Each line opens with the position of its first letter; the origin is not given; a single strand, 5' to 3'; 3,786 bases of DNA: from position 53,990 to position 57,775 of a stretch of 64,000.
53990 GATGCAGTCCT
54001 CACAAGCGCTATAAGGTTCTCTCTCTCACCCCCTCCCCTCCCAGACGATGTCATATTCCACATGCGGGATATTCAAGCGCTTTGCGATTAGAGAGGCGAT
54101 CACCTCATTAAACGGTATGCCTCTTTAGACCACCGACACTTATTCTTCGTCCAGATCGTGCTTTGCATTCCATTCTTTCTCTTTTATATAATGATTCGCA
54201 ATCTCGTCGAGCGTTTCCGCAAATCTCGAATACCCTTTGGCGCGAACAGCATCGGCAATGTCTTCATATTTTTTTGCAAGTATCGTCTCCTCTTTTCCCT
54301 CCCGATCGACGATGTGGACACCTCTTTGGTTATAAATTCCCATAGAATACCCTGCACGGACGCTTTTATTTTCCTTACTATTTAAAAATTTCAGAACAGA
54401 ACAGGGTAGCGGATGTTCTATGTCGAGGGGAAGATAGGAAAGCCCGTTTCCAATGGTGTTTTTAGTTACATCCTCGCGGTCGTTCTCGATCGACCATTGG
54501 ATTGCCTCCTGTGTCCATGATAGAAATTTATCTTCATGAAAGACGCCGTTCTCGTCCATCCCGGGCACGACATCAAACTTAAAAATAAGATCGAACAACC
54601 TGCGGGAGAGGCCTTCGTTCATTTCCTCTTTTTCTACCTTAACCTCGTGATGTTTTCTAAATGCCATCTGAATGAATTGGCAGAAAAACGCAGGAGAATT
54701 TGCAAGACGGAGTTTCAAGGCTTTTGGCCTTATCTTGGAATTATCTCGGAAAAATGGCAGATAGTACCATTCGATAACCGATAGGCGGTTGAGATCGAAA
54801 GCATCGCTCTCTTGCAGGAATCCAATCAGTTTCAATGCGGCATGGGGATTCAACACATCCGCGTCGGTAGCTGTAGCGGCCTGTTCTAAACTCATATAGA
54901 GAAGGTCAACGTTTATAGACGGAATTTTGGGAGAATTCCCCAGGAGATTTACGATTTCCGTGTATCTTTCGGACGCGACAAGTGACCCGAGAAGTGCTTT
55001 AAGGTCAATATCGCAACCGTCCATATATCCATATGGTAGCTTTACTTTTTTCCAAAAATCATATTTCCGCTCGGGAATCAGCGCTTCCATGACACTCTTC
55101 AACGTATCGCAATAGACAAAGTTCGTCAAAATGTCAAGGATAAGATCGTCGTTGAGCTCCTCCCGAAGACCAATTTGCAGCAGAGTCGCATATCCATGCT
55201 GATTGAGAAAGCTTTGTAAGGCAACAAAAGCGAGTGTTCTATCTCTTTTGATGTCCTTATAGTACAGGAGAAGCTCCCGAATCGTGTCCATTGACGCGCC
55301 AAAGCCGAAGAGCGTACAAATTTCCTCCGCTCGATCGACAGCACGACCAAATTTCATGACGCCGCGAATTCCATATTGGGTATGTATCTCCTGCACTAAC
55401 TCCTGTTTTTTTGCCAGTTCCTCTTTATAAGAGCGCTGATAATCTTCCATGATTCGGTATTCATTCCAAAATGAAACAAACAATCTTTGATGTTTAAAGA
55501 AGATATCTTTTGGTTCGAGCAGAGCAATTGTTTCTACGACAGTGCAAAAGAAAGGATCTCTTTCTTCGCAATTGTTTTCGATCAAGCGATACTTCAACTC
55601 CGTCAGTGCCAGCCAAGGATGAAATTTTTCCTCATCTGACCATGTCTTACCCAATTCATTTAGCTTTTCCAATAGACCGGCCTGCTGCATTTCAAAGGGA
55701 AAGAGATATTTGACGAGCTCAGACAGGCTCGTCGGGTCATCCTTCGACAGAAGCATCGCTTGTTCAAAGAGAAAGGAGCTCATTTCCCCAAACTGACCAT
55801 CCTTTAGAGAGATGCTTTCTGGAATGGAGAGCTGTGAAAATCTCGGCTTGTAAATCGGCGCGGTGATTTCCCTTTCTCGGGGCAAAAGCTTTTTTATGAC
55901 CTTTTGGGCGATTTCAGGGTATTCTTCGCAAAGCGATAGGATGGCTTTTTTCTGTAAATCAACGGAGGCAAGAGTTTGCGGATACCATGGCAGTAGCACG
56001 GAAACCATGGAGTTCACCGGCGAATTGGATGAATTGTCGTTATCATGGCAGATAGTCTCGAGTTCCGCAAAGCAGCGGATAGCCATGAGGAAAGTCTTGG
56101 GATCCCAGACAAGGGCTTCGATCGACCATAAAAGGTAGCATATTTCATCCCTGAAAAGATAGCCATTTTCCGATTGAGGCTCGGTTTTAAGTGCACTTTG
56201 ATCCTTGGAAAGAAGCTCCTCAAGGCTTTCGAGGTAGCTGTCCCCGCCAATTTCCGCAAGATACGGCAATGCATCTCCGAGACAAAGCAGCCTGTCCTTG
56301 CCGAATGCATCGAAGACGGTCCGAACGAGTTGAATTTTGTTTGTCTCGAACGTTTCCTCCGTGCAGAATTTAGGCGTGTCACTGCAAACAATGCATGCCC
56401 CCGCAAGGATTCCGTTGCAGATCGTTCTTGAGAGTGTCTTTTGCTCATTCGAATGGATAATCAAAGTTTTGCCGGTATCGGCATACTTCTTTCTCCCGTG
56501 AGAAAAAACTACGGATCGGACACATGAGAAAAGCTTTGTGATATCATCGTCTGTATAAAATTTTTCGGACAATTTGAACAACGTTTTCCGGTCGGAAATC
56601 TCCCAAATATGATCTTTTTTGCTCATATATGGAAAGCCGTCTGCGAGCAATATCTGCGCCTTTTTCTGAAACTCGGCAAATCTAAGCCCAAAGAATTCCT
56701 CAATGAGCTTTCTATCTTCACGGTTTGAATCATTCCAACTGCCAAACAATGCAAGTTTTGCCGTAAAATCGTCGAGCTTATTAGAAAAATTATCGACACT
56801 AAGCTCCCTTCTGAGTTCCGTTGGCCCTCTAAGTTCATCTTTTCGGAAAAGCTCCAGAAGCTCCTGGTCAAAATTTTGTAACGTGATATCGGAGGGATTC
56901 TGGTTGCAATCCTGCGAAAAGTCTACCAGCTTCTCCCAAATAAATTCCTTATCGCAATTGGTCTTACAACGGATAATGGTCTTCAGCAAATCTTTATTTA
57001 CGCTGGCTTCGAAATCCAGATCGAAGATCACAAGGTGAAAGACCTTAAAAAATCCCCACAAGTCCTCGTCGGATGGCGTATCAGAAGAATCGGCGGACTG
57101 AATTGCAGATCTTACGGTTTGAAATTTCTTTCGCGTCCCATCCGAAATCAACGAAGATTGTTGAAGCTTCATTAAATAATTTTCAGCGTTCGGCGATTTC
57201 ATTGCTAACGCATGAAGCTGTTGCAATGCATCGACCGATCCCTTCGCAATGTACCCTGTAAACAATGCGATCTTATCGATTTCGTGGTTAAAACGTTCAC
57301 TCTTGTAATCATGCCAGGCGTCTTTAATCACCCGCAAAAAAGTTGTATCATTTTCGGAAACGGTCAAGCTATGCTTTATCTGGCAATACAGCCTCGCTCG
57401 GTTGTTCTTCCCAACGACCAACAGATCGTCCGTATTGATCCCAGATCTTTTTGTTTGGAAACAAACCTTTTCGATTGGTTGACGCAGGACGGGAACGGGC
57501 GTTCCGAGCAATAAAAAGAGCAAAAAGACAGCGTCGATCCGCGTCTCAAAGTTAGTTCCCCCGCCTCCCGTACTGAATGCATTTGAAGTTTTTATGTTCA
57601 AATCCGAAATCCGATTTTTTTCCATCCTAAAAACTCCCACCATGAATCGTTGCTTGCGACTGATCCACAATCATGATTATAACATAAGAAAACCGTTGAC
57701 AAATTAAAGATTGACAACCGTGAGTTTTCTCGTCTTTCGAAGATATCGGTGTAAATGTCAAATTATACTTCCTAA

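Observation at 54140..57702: Orphan 1161-aa protein with a Cap4/Mrr-like nuclease head and a long body lacking a P-loop: candidate new single-gene defence effector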

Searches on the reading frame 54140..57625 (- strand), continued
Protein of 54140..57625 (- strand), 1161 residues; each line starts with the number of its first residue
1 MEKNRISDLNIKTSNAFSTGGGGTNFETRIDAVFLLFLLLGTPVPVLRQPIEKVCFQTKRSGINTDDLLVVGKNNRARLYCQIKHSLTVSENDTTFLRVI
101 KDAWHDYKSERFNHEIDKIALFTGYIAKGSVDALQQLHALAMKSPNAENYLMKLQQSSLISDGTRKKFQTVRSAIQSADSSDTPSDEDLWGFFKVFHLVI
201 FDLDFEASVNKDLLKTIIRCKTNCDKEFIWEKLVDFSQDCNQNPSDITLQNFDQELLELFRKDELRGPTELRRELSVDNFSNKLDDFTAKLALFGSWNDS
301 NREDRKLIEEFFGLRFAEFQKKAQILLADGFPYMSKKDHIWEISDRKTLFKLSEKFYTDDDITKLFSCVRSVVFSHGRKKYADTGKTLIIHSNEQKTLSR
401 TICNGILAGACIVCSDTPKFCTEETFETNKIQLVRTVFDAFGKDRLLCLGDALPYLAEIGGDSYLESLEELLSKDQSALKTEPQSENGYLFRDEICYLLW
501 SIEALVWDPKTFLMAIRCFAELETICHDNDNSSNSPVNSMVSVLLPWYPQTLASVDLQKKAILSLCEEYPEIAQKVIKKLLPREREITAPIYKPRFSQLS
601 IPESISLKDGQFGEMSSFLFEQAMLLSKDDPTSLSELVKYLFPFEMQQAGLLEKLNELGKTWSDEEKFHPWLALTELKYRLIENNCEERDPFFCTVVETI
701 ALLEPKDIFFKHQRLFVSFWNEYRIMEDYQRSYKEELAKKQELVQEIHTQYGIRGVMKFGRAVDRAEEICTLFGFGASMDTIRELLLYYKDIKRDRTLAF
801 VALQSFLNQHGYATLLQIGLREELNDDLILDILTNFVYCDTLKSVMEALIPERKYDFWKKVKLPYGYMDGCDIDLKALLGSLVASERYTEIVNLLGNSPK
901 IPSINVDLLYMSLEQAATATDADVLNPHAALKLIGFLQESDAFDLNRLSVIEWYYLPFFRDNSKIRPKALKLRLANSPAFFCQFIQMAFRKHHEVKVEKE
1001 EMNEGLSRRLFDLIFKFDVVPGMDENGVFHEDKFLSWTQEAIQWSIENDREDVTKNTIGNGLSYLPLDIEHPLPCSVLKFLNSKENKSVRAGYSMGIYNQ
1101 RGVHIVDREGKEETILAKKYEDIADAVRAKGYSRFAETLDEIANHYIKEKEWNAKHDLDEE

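Call 103: search_protein_families(library=pfam, alignment_id=A10, max_evalue=0.00001)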
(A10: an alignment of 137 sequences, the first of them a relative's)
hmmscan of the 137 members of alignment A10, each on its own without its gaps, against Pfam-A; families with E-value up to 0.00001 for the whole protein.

A. member 1, L051:8816-9079:+ (88 aa): 2 families
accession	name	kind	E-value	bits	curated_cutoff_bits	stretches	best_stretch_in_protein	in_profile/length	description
PF01381.28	HTH_3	-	1.1e-09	38.6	23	1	13-71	1-55/55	Helix-turn-helix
PF13560.12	HTH_31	-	3.9e-07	30.7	27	1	12-68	5-58/64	Helix-turn-helix domain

B. families by the number of members that match (of 137 scanned): 124 families (the first 25 are shown)
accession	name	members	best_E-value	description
PF04851.21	ResIII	5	9.8e-42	Type III restriction enzyme, res subunit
PF01420.25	Methylase_S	4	5.2e-33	Type I restriction modification DNA specificity domain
PF02384.22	N6_Mtase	3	5.6e-110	N-6 DNA Methylase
PF18766.7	SWI2_SNF2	3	9.1e-74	SWI2/SNF2 ATPase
PF22679.2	T1R_D3-like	3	3.3e-60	Type I restriction enzyme subunit R domain 3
PF04313.20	HSDR_N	3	3.4e-47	Type I restriction enzyme R protein N terminus (HSDR_N)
PF13175.12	AAA_15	3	8.4e-43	AAA ATPase domain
PF13304.12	AAA_21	3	3.5e-29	AAA domain, putative AbiEii toxin, Type IV TA system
PF02463.25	SMC_N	3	9.8e-12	RecF/RecN/SMC N terminal domain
PF00515.34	TPR_1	2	4.5e-231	Tetratricopeptide repeat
PF13414.12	TPR_11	2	1.4e-204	TPR repeat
PF13181.12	TPR_8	2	2.2e-171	Tetratricopeptide repeat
PF07719.23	TPR_2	2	4.2e-167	Tetratricopeptide repeat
PF13431.12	TPR_17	2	1.5e-139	Tetratricopeptide repeat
PF11867.13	T1RH-like_C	2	1.3e-132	Type I restriction enzyme HindI endonuclease subunit-like, C-terminal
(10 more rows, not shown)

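Call 111: get_annotated_region(hit=H27, flank=6000)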
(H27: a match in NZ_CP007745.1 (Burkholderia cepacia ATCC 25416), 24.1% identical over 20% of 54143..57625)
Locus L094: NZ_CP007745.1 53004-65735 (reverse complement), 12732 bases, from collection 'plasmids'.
description: Burkholderia cepacia ATCC 25416 plasmid unnamed, complete sequence
organism: Burkholderia cepacia ATCC 25416 (NCBI taxid 983594)
taxonomy: Bacteria; Pseudomonadota; Betaproteobacteria; Burkholderiales; Burkholderiaceae; Burkholderia; Burkholderia cepacia; Burkholderia cepacia ATCC 25416
host: -; source: Plant derived food stuff; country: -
typing (MOB-suite, as given by PLSDB): non-mobilizable; replicon rep_cluster_1398; mating-pair formation MPF_T
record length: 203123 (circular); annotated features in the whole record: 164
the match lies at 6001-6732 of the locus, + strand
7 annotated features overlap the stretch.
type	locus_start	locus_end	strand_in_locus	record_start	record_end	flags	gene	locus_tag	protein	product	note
CDS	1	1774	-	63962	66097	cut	-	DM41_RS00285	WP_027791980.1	phage integrase family protein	-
CDS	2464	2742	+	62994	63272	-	-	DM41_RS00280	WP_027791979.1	HU family DNA-binding protein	GO:0030261 - chromosome condensation [Evidence IEA]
CDS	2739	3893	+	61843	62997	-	-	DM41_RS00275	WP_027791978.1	PDDEXK nuclease domain-containing protein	-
CDS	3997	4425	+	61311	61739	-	-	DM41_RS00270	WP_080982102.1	hypothetical protein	-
CDS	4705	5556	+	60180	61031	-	-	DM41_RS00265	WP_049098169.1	FRG domain-containing protein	-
CDS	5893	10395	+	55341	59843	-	-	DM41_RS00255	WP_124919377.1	tetratricopeptide repeat protein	-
CDS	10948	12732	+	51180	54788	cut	-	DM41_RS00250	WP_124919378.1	SIR2 family protein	-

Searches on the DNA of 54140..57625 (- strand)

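Call 62: search_dna_similar(query=L043:10001-13489:+, collection=ecoli_genomes, mode=distant, max_rows=10)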
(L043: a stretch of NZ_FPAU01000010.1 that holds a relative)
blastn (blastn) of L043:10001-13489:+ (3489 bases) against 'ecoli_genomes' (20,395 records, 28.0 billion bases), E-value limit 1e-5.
Records with a match: 8; places in all: 9; records where one place covers at least 80% of the query: 7.
Genomes with a match: 8 of 5426; with a place that covers at least 80% of the query: 7. Places per genome that has any: lowest 1, median 1, highest 2. On chromosomes: 9 places; on plasmids: 0.
Best place of each record, by identity: 80-90% 8.
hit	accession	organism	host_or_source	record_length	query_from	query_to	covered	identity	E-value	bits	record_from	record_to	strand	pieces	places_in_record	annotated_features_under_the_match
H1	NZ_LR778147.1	Escherichia coli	sediment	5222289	5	3487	100%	85.2%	0e+0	3956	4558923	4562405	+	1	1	hypothetical protein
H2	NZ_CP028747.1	Escherichia coli strain A28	Tachyglossus aculeatus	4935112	5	3487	100%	85.2%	0e+0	3951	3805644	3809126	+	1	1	hypothetical protein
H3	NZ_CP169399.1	Escherichia coli strain MFDS1022581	Animal source foods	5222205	5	3487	100%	85.2%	0e+0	3951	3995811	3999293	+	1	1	hypothetical protein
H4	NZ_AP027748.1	Escherichia coli strain 2017.02.03CC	Homo sapiens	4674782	5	3487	100%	85.1%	0e+0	3947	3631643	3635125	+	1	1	hypothetical protein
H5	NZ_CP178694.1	Escherichia coli strain VTB97432v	Chicken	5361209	5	3487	100%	85.1%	0e+0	3947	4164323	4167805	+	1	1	hypothetical protein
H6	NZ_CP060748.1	Escherichia coli strain EC96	Homo sapiens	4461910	5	3487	100%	85.1%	0e+0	3942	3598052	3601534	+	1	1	hypothetical protein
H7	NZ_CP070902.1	Escherichia coli strain 99COLEC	Homo sapiens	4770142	5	3487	100%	85.1%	0e+0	3942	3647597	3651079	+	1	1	hypothetical protein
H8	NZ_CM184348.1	Escherichia coli strain ES4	Aquarana catesbeiana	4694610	2059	3487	41%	84.0%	0e+0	1545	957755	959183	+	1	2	hypothetical protein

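Call 64: get_annotated_region(hit=H1, flank=12000)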
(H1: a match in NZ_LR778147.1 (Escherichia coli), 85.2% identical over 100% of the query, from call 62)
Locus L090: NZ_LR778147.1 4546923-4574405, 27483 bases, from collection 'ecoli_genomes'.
description: Escherichia coli isolate SC418 chromosome 1
organism: Escherichia coli (NCBI taxid 562)
replicon: chromosome; assembly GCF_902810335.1
host: -; source: sediment; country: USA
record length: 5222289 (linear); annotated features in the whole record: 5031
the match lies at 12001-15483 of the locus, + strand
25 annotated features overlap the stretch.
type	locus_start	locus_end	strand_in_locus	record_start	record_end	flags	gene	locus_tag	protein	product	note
CDS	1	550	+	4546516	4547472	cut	paoB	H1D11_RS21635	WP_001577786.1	aldehyde oxidoreductase FAD-binding subunit PaoB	-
CDS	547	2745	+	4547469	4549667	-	paoC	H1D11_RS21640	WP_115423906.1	aldehyde oxidoreductase molybdenum-binding subunit PaoC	-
CDS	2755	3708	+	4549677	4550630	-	paoD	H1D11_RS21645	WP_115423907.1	molybdenum cofactor insertion chaperone PaoD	-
CDS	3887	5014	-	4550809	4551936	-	-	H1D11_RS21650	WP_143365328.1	MFS transporter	-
CDS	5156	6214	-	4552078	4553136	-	-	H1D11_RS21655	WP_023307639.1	alpha/beta hydrolase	-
CDS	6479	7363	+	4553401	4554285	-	-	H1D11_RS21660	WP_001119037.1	LysR family transcriptional regulator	-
CDS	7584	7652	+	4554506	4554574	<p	-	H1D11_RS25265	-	small membrane protein YkgR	incomplete; partial in the middle of a contig; missing N-terminus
CDS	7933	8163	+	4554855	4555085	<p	-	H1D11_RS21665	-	LysR substrate-binding domain-containing protein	incomplete; partial in the middle of a contig; missing N-terminus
CDS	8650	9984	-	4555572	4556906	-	-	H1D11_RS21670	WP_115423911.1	PLP-dependent aminotransferase family protein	-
CDS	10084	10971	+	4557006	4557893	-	-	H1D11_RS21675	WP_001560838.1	DMT family transporter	-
CDS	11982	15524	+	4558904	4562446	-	-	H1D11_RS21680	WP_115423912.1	hypothetical protein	-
CDS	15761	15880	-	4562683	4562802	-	-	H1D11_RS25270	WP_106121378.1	capsid protein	-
CDS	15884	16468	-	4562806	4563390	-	-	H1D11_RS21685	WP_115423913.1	tail fiber assembly protein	-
CDS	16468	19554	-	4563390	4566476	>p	-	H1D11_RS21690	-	prophage tail fiber N-terminal domain-containing protein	incomplete; partial in the middle of a contig; missing N-terminus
CDS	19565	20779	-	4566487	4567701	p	-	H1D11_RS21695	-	IS3-like element ISEc31 family transposase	frameshifted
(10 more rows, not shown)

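Call 105: get_annotated_region(hit=H6, flank=8000)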
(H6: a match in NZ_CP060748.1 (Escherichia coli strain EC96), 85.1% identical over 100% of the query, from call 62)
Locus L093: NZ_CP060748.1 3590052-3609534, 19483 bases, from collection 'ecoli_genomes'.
description: Escherichia coli strain EC96 chromosome, complete genome
organism: Escherichia coli strain EC96 (NCBI taxid 562)
replicon: chromosome; assembly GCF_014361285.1
host: Homo sapiens; source: bile; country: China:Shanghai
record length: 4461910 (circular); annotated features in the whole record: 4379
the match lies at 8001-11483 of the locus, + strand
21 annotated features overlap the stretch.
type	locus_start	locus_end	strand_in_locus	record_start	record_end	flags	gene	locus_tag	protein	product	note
CDS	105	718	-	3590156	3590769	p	yagU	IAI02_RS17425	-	YagU family protein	frameshifted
CDS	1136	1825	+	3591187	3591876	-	paoA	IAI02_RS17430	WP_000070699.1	aldehyde dehydrogenase iron-sulfur subunit PaoA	-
CDS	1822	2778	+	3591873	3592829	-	paoB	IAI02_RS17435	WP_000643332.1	aldehyde oxidoreductase FAD-binding subunit PaoB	-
CDS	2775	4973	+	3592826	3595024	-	paoC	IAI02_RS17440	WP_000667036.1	aldehyde oxidoreductase molybdenum-binding subunit PaoC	-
CDS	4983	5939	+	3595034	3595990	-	paoD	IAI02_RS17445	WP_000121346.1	molybdenum cofactor insertion chaperone PaoD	-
CDS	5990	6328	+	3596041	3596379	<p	-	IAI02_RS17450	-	LysR substrate-binding domain-containing protein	incomplete; partial in the middle of a contig; missing N-terminus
CDS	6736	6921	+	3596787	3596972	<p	-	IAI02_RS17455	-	integrase core domain-containing protein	incomplete; partial in the middle of a contig; missing N-terminus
CDS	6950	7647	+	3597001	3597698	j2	-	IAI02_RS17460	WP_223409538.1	IS1 family transposase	programmed frameshift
CDS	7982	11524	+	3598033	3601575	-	-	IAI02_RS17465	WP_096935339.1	hypothetical protein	-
CDS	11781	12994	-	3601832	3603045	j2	-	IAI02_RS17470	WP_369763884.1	IS3 family transposase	programmed frameshift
sequence_feature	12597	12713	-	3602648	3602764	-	-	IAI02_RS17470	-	-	AL1L pseudoknot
CDS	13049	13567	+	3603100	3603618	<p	-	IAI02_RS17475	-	DUF2303 family protein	incomplete; partial in the middle of a contig; missing N-terminus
CDS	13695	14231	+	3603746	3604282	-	yfdR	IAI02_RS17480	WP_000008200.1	5'-deoxynucleotidase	-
CDS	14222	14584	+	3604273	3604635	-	-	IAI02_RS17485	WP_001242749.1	phage protein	-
CDS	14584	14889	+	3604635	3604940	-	yfdT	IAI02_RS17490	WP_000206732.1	protein YfdT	-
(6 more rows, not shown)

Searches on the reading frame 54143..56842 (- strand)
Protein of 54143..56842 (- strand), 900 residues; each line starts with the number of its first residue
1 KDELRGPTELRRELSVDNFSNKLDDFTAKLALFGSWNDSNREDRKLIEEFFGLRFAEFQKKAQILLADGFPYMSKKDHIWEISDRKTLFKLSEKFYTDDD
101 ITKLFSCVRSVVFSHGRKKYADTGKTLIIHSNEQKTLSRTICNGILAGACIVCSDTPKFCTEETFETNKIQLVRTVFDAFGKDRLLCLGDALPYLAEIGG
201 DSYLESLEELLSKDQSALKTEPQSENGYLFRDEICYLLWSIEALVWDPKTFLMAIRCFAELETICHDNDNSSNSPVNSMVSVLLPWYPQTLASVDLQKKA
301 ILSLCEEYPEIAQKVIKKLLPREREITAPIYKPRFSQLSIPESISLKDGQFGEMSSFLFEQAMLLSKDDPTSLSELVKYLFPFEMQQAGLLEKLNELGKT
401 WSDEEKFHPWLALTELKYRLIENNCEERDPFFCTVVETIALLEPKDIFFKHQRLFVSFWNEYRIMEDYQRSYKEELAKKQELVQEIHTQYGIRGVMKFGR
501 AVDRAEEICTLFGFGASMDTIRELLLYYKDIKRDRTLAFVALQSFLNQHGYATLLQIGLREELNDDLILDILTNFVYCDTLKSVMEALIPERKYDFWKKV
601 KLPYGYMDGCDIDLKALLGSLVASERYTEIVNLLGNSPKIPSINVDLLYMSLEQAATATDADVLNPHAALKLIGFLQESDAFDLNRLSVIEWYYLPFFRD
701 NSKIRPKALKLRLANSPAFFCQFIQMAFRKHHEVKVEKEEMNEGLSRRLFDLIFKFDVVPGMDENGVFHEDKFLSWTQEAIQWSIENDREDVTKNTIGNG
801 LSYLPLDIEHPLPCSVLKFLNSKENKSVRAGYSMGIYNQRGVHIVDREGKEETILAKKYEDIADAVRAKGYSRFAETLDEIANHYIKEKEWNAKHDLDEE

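Call 36: find_homologous_proteins(query=A4)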
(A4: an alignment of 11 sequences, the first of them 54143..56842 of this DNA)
Query A4 (11 sequences) (900 aa, profile of the alignment): 14 proteins with E <= 0.001 among 8000 candidates.
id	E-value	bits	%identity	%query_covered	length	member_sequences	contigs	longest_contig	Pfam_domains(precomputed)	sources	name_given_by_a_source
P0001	0.0e+0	1133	100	100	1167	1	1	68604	-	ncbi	-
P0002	0.0e+0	1117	94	100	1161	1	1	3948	-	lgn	-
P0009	0.0e+0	1073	32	96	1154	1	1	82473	-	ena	-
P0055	2.1e-284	964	30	97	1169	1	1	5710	-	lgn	-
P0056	2.0e-188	647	24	97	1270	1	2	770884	-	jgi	-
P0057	1.6e-185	637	73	64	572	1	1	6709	-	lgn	-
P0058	1.7e-185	637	25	93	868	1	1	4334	-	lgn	-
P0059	4.6e-176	606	21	98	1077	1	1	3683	PF04326.20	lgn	-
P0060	1.4e-169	584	23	96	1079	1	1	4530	-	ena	-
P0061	1.6e-161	558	23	96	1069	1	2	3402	PF04326.20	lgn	-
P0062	3.5e-153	530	21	95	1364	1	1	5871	-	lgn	-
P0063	1.3e-149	518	24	82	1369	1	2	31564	-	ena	-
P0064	2.5e-146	507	22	98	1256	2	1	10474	-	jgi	jgi:hypothetical protein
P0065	1.6e-80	289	73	32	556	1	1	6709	-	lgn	-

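Call 61: search_solved_structures(query=A4, max_evalue=1)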
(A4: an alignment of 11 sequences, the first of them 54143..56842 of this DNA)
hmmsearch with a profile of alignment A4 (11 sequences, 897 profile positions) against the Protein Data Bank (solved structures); distinct sequences matched with E-value up to 1: 2.
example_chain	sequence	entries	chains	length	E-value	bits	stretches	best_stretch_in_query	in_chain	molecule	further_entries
4rkp_A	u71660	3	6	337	0.34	12.1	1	464-544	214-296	Putative uncharacterized protein Ta1305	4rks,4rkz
9vyg_S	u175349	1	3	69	0.94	10.6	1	835-880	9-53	Needle protein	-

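Call 72: search_protein_families(library=padloc, proteins=[P0059, P0056], max_evalue=0.01)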
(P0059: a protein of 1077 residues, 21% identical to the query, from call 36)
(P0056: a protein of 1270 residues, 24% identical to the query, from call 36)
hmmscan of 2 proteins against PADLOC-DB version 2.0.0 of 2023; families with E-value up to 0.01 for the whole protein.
P0059 (1077 aa): 0 families

P0056 (1270 aa): 0 families
